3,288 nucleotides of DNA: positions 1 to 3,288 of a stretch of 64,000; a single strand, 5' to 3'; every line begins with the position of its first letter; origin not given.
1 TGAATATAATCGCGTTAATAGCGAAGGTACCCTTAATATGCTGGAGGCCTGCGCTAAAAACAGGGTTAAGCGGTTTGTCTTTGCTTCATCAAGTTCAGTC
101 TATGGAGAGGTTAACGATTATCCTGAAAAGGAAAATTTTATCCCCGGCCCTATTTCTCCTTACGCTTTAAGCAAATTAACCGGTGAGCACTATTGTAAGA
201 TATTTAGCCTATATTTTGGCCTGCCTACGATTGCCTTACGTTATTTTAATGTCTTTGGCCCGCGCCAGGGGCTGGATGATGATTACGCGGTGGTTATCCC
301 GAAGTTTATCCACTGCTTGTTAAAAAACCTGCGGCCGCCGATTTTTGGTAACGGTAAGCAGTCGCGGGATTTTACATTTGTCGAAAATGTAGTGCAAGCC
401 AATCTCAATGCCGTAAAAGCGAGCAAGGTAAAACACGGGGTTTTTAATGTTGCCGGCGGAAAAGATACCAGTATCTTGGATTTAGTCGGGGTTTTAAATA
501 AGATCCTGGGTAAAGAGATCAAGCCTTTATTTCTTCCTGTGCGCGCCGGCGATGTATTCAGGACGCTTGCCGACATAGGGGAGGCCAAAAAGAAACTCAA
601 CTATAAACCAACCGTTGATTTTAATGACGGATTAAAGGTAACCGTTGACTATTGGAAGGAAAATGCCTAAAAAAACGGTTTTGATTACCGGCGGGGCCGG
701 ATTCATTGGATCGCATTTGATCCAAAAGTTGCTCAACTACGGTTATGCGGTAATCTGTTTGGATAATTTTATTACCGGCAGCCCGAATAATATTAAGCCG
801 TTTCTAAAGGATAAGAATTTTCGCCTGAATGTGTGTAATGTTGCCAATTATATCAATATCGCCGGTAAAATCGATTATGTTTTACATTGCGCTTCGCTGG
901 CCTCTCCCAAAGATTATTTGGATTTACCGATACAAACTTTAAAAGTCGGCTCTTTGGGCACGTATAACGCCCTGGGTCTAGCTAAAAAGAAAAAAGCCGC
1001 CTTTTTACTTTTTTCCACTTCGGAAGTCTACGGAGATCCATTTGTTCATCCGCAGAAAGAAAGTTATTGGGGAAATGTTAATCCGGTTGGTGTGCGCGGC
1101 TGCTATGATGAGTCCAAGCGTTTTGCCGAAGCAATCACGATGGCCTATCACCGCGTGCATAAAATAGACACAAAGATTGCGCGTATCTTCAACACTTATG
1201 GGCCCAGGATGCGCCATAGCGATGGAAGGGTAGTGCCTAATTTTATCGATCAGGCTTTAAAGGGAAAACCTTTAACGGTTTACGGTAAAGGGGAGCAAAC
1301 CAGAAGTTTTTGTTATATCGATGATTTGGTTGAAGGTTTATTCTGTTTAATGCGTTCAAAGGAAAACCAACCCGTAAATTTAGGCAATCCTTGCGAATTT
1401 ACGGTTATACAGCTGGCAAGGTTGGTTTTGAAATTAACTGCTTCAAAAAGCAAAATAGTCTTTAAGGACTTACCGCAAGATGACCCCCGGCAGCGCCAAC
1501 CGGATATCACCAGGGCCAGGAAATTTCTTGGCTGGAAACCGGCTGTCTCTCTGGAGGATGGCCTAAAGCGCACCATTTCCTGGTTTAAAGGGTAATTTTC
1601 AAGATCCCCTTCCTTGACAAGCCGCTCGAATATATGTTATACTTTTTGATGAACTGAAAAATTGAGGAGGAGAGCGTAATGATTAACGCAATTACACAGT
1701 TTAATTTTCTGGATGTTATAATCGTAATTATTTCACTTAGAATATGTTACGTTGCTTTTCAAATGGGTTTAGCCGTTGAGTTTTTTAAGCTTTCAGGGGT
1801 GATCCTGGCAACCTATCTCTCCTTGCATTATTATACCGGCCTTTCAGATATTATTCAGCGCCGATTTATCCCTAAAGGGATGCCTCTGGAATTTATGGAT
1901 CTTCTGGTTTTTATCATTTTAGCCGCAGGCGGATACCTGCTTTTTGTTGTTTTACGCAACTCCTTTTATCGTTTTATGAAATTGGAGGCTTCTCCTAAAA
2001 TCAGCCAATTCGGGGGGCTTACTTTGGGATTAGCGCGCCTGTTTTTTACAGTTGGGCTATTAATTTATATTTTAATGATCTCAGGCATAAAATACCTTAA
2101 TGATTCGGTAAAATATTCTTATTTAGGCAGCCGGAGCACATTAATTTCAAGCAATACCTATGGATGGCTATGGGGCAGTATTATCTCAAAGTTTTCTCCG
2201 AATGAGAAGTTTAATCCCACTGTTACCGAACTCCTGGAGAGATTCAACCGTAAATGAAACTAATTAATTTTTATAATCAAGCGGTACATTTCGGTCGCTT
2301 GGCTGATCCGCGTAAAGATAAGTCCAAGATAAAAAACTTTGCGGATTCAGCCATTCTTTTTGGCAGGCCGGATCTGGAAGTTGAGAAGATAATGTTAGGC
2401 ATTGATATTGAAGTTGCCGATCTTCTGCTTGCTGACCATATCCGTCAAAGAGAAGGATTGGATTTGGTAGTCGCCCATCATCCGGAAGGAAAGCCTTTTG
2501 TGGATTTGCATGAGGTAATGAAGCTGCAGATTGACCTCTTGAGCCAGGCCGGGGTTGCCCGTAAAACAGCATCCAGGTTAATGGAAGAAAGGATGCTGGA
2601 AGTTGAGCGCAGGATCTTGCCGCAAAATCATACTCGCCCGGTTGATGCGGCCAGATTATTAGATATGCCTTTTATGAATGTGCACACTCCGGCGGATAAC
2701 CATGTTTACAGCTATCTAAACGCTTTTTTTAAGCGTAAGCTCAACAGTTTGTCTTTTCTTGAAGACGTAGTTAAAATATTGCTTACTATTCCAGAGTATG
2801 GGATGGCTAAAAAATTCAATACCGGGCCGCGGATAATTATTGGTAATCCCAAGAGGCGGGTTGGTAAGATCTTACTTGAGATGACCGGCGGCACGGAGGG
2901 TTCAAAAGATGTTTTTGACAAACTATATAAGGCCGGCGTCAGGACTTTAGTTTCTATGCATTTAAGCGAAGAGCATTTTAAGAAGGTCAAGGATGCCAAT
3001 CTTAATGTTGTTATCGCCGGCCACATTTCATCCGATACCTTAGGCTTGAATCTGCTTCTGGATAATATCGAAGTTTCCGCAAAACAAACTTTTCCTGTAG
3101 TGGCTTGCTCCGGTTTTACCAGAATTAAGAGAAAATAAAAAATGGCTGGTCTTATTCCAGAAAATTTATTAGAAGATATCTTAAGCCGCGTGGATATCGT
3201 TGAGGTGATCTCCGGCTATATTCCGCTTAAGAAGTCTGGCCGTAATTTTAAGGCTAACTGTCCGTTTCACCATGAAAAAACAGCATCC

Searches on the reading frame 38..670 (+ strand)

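Call 23: search_protein_families(library=pfam, proteins=[window:38-670:+], max_evalue=0.00001)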
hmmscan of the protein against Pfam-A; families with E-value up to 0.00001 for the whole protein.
window:38-670:+ (210 aa): 3 families
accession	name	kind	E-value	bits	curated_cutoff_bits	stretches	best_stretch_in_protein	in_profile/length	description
PF01370.27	Epimerase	-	2.2e-34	119.4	20.9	1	1-139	98-240/240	NAD dependent epimerase/dehydratase family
PF16363.11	GDP_Man_Dehyd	-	3.2e-31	109.5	27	1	1-200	109-330/332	GDP-mannose 4,6 dehydratase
PF01073.25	3Beta_HSD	-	8.5e-09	35.3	22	1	2-128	100-231/280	3-beta hydroxysteroid dehydrogenase/isomerase family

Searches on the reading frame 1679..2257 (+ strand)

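Call 23: search_protein_families(library=pfam, proteins=[window:1679-2257:+], max_evalue=0.00001)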
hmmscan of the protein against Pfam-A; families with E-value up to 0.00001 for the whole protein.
window:1679-2257:+ (192 aa): 1 family
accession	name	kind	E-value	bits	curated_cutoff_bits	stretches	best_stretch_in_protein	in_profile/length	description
PF02674.22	Colicin_V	-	2e-11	44.5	29.3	1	11-148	1-134/144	Colicin V production protein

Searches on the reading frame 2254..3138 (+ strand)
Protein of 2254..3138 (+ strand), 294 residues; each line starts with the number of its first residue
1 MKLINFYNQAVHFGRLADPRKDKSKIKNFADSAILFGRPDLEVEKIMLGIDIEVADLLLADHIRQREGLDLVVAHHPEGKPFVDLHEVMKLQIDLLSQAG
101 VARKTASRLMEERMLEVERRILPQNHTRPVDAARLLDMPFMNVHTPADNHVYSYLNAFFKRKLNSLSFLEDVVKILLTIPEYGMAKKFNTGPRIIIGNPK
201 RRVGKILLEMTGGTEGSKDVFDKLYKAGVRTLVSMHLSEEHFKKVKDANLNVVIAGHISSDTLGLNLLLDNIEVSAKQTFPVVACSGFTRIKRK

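Call 23: search_protein_families(library=pfam, proteins=[window:2254-3138:+], max_evalue=0.00001)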
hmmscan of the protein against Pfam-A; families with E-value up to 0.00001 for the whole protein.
window:2254-3138:+ (294 aa): 1 family
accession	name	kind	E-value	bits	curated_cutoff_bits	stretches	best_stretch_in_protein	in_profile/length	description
PF01784.24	DUF34_NIF3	-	1.6e-07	31.6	23.4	0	185-279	152-242/256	Duf34/NIF3 (NGG1p interacting factor 3)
